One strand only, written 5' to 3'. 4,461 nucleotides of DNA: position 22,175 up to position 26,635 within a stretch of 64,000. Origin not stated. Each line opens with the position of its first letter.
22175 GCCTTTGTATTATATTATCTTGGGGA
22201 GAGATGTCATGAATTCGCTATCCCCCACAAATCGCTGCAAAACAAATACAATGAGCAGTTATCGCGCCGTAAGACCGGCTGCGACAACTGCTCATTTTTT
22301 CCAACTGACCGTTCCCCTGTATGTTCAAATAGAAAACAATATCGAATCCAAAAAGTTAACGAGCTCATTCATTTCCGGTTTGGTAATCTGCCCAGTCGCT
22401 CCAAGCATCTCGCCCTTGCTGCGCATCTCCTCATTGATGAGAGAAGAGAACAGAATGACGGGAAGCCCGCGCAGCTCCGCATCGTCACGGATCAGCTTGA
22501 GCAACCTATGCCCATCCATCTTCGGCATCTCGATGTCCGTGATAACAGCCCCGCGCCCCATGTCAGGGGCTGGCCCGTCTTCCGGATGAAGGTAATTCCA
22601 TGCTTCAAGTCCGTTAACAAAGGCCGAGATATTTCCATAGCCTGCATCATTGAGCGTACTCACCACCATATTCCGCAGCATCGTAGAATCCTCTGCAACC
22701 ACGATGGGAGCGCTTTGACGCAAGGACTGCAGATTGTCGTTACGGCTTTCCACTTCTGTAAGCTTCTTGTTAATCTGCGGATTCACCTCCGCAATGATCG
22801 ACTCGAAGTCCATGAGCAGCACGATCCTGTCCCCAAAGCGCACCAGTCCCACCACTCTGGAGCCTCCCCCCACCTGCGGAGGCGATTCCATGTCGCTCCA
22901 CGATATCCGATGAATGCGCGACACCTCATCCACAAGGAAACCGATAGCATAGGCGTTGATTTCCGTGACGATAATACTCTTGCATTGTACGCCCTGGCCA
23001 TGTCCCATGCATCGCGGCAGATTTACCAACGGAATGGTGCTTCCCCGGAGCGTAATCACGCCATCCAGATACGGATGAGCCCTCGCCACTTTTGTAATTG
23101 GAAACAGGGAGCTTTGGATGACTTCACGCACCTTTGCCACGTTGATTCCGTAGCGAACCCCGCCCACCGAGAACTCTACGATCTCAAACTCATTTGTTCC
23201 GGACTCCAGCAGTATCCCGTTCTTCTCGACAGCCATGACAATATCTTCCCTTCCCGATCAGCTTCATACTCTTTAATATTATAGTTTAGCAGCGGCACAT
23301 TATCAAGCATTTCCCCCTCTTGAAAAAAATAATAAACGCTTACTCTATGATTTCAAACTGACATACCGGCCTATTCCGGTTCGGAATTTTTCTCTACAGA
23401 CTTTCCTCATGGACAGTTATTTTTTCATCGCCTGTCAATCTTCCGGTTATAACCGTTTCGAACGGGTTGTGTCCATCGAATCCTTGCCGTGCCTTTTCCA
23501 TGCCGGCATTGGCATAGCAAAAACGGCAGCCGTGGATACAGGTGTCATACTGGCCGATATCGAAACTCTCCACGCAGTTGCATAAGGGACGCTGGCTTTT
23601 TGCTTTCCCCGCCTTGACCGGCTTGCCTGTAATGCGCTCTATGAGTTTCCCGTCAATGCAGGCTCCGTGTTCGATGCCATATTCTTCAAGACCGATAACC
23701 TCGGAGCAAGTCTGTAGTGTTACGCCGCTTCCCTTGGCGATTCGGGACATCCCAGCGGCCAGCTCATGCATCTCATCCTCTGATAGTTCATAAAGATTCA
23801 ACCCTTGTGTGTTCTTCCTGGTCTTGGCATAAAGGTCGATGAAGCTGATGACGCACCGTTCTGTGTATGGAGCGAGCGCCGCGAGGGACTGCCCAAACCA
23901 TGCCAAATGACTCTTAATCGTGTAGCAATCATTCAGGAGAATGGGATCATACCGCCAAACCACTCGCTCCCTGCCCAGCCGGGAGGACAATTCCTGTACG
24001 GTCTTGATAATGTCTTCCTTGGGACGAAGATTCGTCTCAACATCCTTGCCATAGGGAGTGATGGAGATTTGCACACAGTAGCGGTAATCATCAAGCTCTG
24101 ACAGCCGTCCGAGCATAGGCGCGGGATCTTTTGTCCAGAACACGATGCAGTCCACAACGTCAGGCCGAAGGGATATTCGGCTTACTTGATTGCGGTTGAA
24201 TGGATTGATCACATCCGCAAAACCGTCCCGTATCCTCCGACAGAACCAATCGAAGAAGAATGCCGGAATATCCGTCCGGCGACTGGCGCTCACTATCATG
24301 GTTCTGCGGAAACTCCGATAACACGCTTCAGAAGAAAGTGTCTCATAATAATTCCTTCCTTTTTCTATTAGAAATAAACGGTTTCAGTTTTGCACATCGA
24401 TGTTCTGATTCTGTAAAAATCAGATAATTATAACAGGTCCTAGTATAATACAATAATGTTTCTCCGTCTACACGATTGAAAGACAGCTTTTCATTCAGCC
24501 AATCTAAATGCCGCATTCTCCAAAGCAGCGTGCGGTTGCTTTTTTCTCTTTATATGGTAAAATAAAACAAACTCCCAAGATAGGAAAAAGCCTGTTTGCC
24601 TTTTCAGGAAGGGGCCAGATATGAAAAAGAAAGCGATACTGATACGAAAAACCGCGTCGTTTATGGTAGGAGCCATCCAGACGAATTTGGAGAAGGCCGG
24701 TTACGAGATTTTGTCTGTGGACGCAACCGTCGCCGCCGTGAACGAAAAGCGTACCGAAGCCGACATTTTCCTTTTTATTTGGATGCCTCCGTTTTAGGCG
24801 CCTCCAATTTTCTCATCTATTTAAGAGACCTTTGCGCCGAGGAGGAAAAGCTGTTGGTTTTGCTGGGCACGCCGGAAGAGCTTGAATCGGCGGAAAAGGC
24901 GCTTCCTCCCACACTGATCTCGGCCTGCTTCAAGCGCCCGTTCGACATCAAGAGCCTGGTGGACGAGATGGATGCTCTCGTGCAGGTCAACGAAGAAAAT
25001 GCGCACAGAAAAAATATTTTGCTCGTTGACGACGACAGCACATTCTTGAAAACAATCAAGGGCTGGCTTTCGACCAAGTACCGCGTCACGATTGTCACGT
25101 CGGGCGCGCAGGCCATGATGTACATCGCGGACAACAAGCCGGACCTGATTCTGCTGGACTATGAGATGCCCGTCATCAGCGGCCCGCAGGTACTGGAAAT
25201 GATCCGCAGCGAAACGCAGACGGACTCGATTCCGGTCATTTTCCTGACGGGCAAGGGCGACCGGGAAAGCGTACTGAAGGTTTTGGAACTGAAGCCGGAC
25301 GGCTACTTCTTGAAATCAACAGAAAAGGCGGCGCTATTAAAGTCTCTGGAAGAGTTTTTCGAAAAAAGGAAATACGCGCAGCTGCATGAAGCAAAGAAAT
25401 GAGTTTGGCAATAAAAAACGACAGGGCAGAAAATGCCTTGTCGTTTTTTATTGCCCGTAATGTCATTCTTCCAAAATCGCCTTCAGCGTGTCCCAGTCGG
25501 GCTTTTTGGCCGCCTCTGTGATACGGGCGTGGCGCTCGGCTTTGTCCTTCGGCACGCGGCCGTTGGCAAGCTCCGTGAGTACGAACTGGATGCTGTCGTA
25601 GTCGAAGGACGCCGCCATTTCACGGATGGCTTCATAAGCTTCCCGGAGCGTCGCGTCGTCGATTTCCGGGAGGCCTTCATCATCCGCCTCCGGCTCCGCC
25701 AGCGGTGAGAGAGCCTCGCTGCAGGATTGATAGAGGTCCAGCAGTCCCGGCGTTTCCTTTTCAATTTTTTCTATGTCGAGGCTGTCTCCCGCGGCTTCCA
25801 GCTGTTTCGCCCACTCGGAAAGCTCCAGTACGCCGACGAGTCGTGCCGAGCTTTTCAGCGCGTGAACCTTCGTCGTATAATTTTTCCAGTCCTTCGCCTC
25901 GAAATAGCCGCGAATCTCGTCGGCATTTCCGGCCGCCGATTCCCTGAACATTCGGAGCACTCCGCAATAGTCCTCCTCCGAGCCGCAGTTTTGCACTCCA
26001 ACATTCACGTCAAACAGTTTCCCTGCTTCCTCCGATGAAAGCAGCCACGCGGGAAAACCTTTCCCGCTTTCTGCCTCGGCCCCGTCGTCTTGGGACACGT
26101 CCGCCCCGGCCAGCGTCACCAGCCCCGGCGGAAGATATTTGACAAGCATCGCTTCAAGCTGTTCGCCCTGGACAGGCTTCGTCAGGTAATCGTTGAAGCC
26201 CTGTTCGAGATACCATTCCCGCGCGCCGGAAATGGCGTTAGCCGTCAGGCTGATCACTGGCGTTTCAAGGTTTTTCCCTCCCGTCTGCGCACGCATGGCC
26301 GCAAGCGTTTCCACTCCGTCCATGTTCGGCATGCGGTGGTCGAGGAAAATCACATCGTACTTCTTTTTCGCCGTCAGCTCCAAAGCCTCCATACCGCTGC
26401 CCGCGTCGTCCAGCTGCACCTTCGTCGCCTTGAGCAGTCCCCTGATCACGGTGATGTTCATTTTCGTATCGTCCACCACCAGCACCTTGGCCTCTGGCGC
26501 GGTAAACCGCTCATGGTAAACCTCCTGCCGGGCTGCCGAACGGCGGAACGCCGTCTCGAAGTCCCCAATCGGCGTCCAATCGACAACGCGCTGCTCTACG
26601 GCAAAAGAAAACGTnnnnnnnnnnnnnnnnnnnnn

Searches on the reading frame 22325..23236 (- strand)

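Call 8: search_protein_families(library=pfam, proteins=[window:22325-23236:-], max_evalue=0.01)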
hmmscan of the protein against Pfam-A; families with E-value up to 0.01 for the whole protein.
window:22325-23236:- (303 aa): 2 families
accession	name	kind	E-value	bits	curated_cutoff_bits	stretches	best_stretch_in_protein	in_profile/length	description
PF01584.24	CheW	-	3.8e-29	101.5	23.5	1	19-150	2-136/138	CheW-like domain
PF00072.30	Response_reg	-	8.2e-18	65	30.2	1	178-294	1-108/111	Response regulator receiver domain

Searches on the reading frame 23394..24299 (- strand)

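Call 56: search_protein_families(library=pfam, proteins=[window:23394-24299:-], max_evalue=0.0001)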
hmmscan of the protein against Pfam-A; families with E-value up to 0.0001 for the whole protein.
window:23394-24299:- (301 aa): 1 family
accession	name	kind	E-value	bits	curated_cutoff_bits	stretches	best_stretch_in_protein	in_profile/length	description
PF08902.16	DUF1848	-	2.1e-102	342.9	30.5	1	2-263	1-262/262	Domain of unknown function (DUF1848)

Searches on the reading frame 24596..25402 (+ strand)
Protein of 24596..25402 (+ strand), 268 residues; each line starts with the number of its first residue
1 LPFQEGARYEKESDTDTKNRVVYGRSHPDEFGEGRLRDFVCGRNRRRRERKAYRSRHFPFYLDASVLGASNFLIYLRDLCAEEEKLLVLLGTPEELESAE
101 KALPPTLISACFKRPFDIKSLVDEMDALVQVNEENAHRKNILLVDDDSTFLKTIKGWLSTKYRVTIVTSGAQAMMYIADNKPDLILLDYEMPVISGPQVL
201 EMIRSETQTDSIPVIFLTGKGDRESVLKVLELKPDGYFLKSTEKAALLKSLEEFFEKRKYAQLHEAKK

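Call 56: search_protein_families(library=pfam, proteins=[window:24596-25402:+], max_evalue=0.0001)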
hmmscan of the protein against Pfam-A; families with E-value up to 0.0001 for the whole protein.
window:24596-25402:+ (268 aa): 1 family
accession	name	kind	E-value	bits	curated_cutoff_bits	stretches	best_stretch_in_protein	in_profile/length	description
PF00072.30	Response_reg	-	8.6e-22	77.9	30.2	1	141-251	1-110/111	Response regulator receiver domain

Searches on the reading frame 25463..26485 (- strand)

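Call 56: search_protein_families(library=pfam, proteins=[window:25463-26485:-], max_evalue=0.0001)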
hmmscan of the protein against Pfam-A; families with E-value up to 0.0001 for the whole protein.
window:25463-26485:- (340 aa): 2 families
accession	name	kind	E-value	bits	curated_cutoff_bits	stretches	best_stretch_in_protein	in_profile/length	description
PF00072.30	Response_reg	-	1.5e-23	83.5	30.2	1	2-114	2-110/111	Response regulator receiver domain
PF01627.28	Hpt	-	9.6e-10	39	24.6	1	176-242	2-72/84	Hpt domain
